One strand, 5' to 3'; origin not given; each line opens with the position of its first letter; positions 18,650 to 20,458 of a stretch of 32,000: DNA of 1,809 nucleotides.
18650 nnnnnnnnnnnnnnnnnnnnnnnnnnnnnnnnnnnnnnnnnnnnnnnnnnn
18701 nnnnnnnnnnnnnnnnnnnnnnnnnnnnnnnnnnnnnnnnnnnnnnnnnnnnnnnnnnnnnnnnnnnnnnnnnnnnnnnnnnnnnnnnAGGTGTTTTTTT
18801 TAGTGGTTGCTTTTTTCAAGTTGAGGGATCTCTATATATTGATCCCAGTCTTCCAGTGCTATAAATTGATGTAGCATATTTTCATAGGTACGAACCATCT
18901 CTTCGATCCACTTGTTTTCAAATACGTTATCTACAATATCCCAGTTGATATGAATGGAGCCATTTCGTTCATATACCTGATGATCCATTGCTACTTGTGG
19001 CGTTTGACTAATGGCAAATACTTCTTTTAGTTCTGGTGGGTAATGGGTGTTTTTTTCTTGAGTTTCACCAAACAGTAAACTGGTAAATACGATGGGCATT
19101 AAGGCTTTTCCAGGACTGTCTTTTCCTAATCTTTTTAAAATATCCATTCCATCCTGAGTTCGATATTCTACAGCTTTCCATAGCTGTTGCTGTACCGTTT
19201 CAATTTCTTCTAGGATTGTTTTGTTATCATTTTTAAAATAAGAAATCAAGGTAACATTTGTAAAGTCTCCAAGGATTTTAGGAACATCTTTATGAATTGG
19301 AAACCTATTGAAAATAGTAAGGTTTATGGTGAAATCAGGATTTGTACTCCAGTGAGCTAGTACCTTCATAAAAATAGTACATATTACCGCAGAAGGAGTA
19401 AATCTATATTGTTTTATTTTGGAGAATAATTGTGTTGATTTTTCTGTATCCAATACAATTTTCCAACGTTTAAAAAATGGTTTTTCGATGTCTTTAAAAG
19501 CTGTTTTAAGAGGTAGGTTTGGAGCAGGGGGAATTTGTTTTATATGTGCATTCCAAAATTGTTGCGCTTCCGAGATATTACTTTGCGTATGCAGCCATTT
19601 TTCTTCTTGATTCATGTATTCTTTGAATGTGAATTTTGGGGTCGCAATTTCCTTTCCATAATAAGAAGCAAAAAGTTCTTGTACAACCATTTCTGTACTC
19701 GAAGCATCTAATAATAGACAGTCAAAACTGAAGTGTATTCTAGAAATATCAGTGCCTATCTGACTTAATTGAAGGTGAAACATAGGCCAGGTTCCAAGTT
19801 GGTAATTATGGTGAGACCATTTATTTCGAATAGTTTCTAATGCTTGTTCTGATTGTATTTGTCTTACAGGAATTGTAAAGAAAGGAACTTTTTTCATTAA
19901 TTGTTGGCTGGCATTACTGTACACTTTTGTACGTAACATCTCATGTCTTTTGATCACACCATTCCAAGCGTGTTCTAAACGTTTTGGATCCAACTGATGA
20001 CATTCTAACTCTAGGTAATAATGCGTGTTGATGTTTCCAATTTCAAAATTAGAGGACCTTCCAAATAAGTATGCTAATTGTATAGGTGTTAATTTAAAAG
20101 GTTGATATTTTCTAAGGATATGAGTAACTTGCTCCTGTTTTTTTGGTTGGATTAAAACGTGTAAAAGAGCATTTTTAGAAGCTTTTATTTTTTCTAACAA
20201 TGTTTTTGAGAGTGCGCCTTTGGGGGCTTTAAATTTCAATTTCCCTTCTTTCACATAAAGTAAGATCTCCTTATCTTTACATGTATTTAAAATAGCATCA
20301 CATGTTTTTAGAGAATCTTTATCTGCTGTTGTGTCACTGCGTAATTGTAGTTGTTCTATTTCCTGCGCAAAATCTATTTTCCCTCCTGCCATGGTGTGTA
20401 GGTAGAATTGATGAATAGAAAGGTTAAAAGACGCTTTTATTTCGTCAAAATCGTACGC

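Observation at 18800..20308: Module split across two operons: orphan terminal Cy on the megasynthase, half-Cy remnant on a free-standing A(MT)-PCP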

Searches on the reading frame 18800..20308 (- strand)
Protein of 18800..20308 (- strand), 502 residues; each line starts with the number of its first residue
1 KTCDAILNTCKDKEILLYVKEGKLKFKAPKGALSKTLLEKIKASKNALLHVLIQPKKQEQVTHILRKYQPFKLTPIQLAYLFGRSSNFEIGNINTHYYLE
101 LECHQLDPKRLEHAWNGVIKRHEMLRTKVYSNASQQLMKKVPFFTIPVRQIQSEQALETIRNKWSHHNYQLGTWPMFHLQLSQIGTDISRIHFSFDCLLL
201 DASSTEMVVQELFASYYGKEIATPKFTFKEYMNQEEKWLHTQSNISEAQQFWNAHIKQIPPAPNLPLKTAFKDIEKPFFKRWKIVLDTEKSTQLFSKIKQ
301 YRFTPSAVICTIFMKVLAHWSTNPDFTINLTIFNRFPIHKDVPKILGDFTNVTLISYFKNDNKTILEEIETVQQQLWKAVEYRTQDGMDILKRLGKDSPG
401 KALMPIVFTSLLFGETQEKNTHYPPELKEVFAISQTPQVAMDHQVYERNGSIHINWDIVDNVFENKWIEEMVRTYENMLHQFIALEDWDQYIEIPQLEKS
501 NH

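Call 19: find_homologous_proteins(query=window:18800-20308:-, max_evalue=1e-10)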
Query window:18800-20308:- (502 aa): 32 proteins with E <= 1e-10 among 3918 candidates.
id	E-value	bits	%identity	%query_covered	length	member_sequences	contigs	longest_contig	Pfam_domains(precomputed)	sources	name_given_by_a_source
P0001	3.8e-126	440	41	97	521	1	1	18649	PF00668.26,PF18563.7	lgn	-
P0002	1.7e-125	438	43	97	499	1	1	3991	PF00668.26,PF18563.7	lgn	-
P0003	2.0e-121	424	41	96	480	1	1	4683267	PF00668.26,PF18563.7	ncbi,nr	ncbi:condensation domain-containing protein [Clostridiaceae bacterium M8S5]|nr:condensation domain-c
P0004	9.0e-118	412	41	98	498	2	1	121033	PF00668.26,PF18563.7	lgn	-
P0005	7.6e-112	393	39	98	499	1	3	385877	PF00668.26,PF18563.7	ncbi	-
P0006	1.2e-106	376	37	96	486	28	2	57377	PF00668.26,PF18563.7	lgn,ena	-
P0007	1.0e-102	363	37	96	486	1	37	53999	PF00668.26,PF18563.7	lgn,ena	-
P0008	2.4e-100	355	35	98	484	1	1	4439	PF00668.26,PF18563.7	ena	-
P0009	8.8e-99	350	34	98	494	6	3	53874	PF00668.26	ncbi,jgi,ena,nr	ncbi:MAG TPA: condensation domain-containing protein [Ruminococcus sp.]|nr:condensation domain-conta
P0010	9.4e-98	346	35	97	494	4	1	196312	PF00668.26,PF18563.7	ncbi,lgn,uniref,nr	ncbi:condensation domain-containing protein [Ruminococcus flavefaciens]|uniref:Nonribosomal peptide 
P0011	3.0e-97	345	36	97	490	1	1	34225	PF00668.26,PF18563.7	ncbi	-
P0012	3.8e-95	338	38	95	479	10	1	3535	PF00668.26,PF18563.7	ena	-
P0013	9.1e-92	327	37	95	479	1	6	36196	PF00668.26,PF18563.7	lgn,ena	-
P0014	2.3e-89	319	35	94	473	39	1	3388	PF00668.26,PF18563.7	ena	-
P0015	4.9e-87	311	35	95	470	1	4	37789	PF00668.26,PF18563.7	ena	-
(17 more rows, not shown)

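Call 20: find_encoding_contigs(protein=P0003, flank=10000, max_places=2)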
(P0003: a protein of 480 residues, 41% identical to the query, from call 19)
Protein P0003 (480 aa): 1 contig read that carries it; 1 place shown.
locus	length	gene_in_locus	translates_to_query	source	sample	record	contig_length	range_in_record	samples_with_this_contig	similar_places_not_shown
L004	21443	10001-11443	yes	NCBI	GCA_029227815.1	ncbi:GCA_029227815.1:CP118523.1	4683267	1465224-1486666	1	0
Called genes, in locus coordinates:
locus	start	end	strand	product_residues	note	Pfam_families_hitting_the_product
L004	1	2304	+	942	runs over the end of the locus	PF00501:AMP-binding, PF13193:AMP-binding_C (faint), PF00550:PP-binding (weak)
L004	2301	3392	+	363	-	PF03435:Sacchrp_dh_NADP (weak)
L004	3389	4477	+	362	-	PF01408:GFO_IDH_MocA, PF21390:Irp3-like_C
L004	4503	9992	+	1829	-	PF18563:TubC_N, PF00668:Condensation, PF00501:AMP-binding, PF08241:Methyltransf_11, PF08242:Methyltransf_12, PF13489:Methyltransf_23, PF13649:Methyltransf_25, PF13847:Methyltransf_31, +3 more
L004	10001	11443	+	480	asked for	PF18563:TubC_N, PF00668:Condensation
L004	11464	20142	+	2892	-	PF00501:AMP-binding, PF00668:Condensation, PF00501:AMP-binding, PF00550:PP-binding, PF00881:Nitroreductase, PF00668:Condensation, PF00501:AMP-binding, PF13193:AMP-binding_C, +2 more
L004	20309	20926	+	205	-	PF00440:TetR_N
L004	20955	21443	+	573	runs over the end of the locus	PF00664:ABC_membrane, PF02463:SMC_N (weak), PF00005:ABC_tran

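Call 21: find_encoding_contigs(protein=P0001, flank=10000, max_places=2)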
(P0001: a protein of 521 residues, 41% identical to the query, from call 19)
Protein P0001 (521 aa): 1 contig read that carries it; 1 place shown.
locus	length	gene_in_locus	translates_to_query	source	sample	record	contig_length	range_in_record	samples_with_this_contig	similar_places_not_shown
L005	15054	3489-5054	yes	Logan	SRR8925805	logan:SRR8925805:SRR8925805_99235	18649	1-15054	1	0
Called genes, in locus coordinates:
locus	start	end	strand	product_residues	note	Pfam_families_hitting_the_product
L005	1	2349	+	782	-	?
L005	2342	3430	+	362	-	PF01408:GFO_IDH_MocA, PF21390:Irp3-like_C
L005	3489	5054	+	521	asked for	PF18563:TubC_N, PF00668:Condensation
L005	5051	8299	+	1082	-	PF00501:AMP-binding, PF08242:Methyltransf_12, PF00550:PP-binding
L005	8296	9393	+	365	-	PF03435:Sacchrp_dh_NADP (weak)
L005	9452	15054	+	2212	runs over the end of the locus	PF18563:TubC_N, PF00668:Condensation, PF00501:AMP-binding, PF08241:Methyltransf_11, PF08242:Methyltransf_12, PF13489:Methyltransf_23, PF00550:PP-binding, PF00975:Thioesterase, +7 more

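Call 23: search_protein_families(library=pfam, proteins=[L005:5051-8299:+], max_evalue=0.001)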
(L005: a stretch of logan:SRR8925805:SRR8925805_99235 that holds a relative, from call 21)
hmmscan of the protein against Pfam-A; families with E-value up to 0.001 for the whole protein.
L005:5051-8299:+ (1082 aa): 4 families
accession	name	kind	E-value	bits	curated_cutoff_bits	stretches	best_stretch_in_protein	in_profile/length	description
PF00501.34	AMP-binding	-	1.9e-73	247.9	29.9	1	157-507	3-384/384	AMP-binding enzyme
PF08242.18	Methyltransf_12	-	3.9e-09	37.5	30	1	766-860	3-97/98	Methyltransferase domain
PF00550.31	PP-binding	-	2.6e-08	34.4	20.8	1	1004-1065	2-65/67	Phosphopantetheine attachment site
PF13649.12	Methyltransf_25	-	0.00027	22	27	1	766-859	4-97/97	Methyltransferase domain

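Call 27: find_encoding_contigs(protein=P0005, flank=10000, max_places=1)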
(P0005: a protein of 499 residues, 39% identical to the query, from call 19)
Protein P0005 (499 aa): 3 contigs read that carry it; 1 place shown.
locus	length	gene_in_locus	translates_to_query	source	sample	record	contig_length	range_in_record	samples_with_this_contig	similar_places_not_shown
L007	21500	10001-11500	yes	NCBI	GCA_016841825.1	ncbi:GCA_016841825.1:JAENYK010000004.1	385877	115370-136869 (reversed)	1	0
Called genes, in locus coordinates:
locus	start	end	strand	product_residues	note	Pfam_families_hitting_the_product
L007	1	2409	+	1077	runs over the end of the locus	PF00501:AMP-binding, PF08242:Methyltransf_12, PF13649:Methyltransf_25 (faint), PF13847:Methyltransf_31 (weak), PF00550:PP-binding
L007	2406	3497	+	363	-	PF01370:Epimerase (weak), PF03435:Sacchrp_dh_NADP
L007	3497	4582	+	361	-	PF01408:GFO_IDH_MocA, PF21390:Irp3-like_C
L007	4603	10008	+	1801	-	PF18563:TubC_N, PF00668:Condensation, PF00501:AMP-binding, PF08241:Methyltransf_11, PF08242:Methyltransf_12, PF13489:Methyltransf_23, PF13649:Methyltransf_25, PF13847:Methyltransf_31, +2 more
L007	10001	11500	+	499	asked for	PF18563:TubC_N, PF00668:Condensation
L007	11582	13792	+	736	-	PF01408:GFO_IDH_MocA, PF13489:Methyltransf_23 (weak), PF08242:Methyltransf_12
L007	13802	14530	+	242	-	PF00561:Abhydrolase_1, PF12146:Hydrolase_4, PF12697:Abhydrolase_6, PF06821:Ser_hydrolase (weak)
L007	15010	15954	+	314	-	PF27070:HTH_Rpn_C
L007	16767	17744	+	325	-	-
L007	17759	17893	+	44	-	-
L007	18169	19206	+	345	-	-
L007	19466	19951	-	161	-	PF26347:YtrI_C (weak)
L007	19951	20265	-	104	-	PF14034:Spore_YtrH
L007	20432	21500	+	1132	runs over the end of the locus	PF02811:PHP, PF07733:DNA_pol3_alpha, PF17657:DNA_pol3_finger, PF14579:HHH_6, PF01336:tRNA_anti-codon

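Call 28: find_encoding_contigs(protein=P0010, flank=10000, max_places=1)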
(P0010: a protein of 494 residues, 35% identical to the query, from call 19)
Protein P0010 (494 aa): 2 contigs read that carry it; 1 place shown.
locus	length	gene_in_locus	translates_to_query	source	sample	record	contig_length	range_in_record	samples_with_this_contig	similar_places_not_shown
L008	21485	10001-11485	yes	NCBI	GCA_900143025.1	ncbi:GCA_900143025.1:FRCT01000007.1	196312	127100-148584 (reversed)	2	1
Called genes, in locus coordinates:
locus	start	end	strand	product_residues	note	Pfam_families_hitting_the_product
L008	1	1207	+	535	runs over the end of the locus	PF00501:AMP-binding, PF13193:AMP-binding_C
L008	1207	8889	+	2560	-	PF00550:PP-binding (weak), PF00668:Condensation, PF02458:Transferase (faint), PF00501:AMP-binding, PF00550:PP-binding, PF00668:Condensation, PF00501:AMP-binding, PF00550:PP-binding, +1 more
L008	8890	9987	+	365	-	PF01408:GFO_IDH_MocA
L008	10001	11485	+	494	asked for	PF18563:TubC_N (weak), PF00668:Condensation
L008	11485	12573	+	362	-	PF01370:Epimerase (weak), PF03435:Sacchrp_dh_NADP, PF13460:NAD_binding_10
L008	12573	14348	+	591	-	PF00664:ABC_membrane, PF02463:SMC_N (weak), PF00005:ABC_tran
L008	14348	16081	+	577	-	PF00664:ABC_membrane, PF00005:ABC_tran, PF13304:AAA_21 (faint), PF02463:SMC_N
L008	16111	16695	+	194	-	PF09605:Trep_Strep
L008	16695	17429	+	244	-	PF02361:CbiQ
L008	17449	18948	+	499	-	PF00005:ABC_tran, PF02463:SMC_N (faint), PF13175:AAA_15 (faint), PF13476:AAA_23 (faint), PF13555:AAA_29 (faint), PF13166:AAA_13 (faint), PF13304:AAA_21 (faint), PF00005:ABC_tran, +1 more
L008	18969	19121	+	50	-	-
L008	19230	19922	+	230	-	PF22624:AASDHPPT_N, PF01648:ACPS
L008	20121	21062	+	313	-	PF25087:GMPPB_C (faint), PF00132:Hexapep (faint)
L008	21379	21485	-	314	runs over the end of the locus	-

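Call 29: find_encoding_contigs(protein=P0004, flank=10000, max_places=1)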
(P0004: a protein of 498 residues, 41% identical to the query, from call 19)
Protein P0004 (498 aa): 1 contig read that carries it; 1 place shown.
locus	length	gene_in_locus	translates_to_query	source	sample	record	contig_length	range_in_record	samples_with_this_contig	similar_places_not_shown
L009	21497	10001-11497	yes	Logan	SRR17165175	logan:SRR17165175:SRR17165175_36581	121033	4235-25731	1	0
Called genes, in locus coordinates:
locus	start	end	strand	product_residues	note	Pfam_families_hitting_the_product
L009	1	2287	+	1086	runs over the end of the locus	PF00501:AMP-binding, PF08242:Methyltransf_12 (weak), PF13649:Methyltransf_25 (faint), PF00550:PP-binding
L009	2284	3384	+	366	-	PF03435:Sacchrp_dh_NADP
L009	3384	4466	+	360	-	PF01408:GFO_IDH_MocA, PF21390:Irp3-like_C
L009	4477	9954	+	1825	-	PF18563:TubC_N, PF00668:Condensation, PF00501:AMP-binding, PF08241:Methyltransf_11, PF08242:Methyltransf_12, PF13489:Methyltransf_23, PF00550:PP-binding, PF00975:Thioesterase, +3 more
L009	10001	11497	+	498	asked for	PF18563:TubC_N, PF00668:Condensation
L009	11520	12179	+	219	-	PF22624:AASDHPPT_N (weak), PF01648:ACPS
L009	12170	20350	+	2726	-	PF00501:AMP-binding, PF00668:Condensation, PF00501:AMP-binding, PF00550:PP-binding, PF00668:Condensation, PF00501:AMP-binding, PF13193:AMP-binding_C (weak), PF00550:PP-binding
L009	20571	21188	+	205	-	PF00440:TetR_N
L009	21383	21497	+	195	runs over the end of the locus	PF09605:Trep_Strep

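Call 69: search_protein_families(library=ncbifam, proteins=[window:18800-20308:-], max_evalue=0.01)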
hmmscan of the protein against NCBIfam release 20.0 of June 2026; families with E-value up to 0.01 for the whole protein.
window:18800-20308:- (502 aa): 2 families
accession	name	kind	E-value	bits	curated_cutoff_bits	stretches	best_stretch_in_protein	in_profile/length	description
NF004282.0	PRK05691.1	subfamily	2.9e-15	53.4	4090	1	105-482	709-1096/4334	non-ribosomal peptide synthase/polyketide synthase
NF047350.1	aureusi_NRPS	equivalog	1.1e-12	45.7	2500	1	69-496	993-1410/2373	aureusimine non-ribosomal peptide synthetase AusA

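Call 87: predict_structure(alignment_id=A3)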
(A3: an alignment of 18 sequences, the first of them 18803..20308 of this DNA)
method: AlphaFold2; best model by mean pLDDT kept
length: 502 residues; sequences in the alignment: 18
mean_pLDDT: 82.7   pTM: 0.77
mean pLDDT of the five models: 82.7, 82.7, 81.9, 80.8, 80.6
residues with pLDDT >= 90: 163; 70-90: 272; 50-70: 49; < 50: 18
segments of 3 or more residues with pLDDT < 50: 56-67, 498-502
pLDDT, mean of each block of 10 residues (from residue 1): 76 80 82 89 88 58 49 82 73 83 92 95 90 86 94 91 88 93 91 91 82 90 81 79 80 89 86 80 91 90 91 94 90 65 67 87 93 90 79 75 76 55 70 83 84 89 87 93 90 67 34
secondary structure, 60 per line:
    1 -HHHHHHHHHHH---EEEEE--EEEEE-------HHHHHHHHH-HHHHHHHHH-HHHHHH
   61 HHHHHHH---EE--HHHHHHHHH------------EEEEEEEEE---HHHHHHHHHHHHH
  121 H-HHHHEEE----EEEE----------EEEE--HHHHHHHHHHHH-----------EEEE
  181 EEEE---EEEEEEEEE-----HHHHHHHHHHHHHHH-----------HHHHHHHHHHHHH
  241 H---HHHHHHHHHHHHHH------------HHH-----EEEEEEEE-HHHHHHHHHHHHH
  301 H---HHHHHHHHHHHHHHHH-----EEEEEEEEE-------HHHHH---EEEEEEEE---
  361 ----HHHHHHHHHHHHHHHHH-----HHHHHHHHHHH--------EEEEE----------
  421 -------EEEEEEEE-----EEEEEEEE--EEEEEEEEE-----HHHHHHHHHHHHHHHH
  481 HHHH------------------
elements in order: H2-12 E16-20 E23-27 H35-43 H45-53 H55-67 H75-83 E96-104 H108-121 H123-126 E127-129 E134-137 E148-151 H154-165 E177-184 E188-196 H202-216 H228-241 H245-258 E279-286 H288-301 H305-320 E326-334 H342-346 E350-357 H365-381 H387-397 E406-410 E428-435 E441-448 E451-459 H465-484

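Call 89: fold_search(model_id=the predicted structure, library=pdb)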
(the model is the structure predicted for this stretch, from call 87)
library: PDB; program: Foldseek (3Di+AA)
matches with E <= 10: 679; with E <= 0.001: 318
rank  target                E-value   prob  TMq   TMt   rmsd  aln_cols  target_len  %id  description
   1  5t81_A                4.4e-44  1.00  0.76  0.76  16.6       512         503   27  Rhombohedral crystal form of the EpoB NRPS cyclization-docking bidomain from Sorangium cellulosum (released 2016-11-09)
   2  5t7z                  6.3e-43  1.00  0.76  0.77  15.8       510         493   27  Monoclinic crystal form of the EpoB NRPS cyclization-docking bidomain from Sorangium cellulosum (released 2016-11-09)
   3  7jtj                  1.9e-42  1.00  0.77  0.90   2.6       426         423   34  Crystal structure of the second heterocyclization domain of yersiniabactin synthetase (released 2021-10-06)
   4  5t81_B                1.8e-41  1.00  0.76  0.77  18.6       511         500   26  Rhombohedral crystal form of the EpoB NRPS cyclization-docking bidomain from Sorangium cellulosum (released 2016-11-09)
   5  7jua                  4.3e-41  1.00  0.77  0.90   2.5       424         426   34  Crystal structure of the second heterocyclization domain of yersiniabactin synthetase at 2.35 A resolution (released 2021-09-22)
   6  5t3e_A                5.8e-40  1.00  0.77  0.89   2.9       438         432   31  Crystal structure of a nonribosomal peptide synthetase heterocyclization domain. (released 2016-11-02)
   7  5t3e_B                1.2e-39  1.00  0.77  0.89   2.7       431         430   32  Crystal structure of a nonribosomal peptide synthetase heterocyclization domain. (released 2016-11-02)
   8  7ly7_A                2.1e-38  1.00  0.77  0.44   2.9       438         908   30  Crystal structure of the elongation module of the bacillamide NRPS, BmdB, in complex with the oxidase BmdC (released 2022-02-02)
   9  7ly4_E                3.0e-37  1.00  0.77  0.48   3.1       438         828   30  Cryo-EM structure of the elongation module of the bacillamide NRPS, BmdB, in complex with the oxidase, BmdC (released 2022-02-02)
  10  6lta                  3.6e-32  1.00  0.73  0.40   3.0       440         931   25  Crystal Structure of Nonribosomal peptide synthetases (NRPS), FmoA3 (S1046A) (released 2021-02-24)
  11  7en2_A                4.3e-32  1.00  0.77  0.30   2.6       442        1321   25  Pyochelin synthetase, a dimeric nonribosomal peptide synthetase elongation module-after-condensation, condensation (released 2021-12-22)
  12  6ltb                  4.3e-32  1.00  0.72  0.40   3.1       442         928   24  Crystal Structure of Nonribosomal peptide synthetases (NRPS), FmoA3 (S1046A)-AMPPNP bound form (released 2021-02-24)
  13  7emy_A                8.1e-32  1.00  0.77  0.30   2.5       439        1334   26  Pyochelin synthetase, a dimeric nonribosomal peptide synthetase elongation module (released 2021-12-22)
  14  7en1_A                9.6e-32  1.00  0.77  0.30   2.8       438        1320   26  Pyochelin synthetase, a dimeric nonribosomal peptide synthetase elongation module-after-condensation (released 2021-12-22)
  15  6ltd_B                1.4e-31  1.00  0.73  0.42   3.0       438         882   25  Crystal Structure of Nonribosomal peptide synthetases (NRPS), FmoA3 (S1046A)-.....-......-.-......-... bound form (released 2021-03-10)
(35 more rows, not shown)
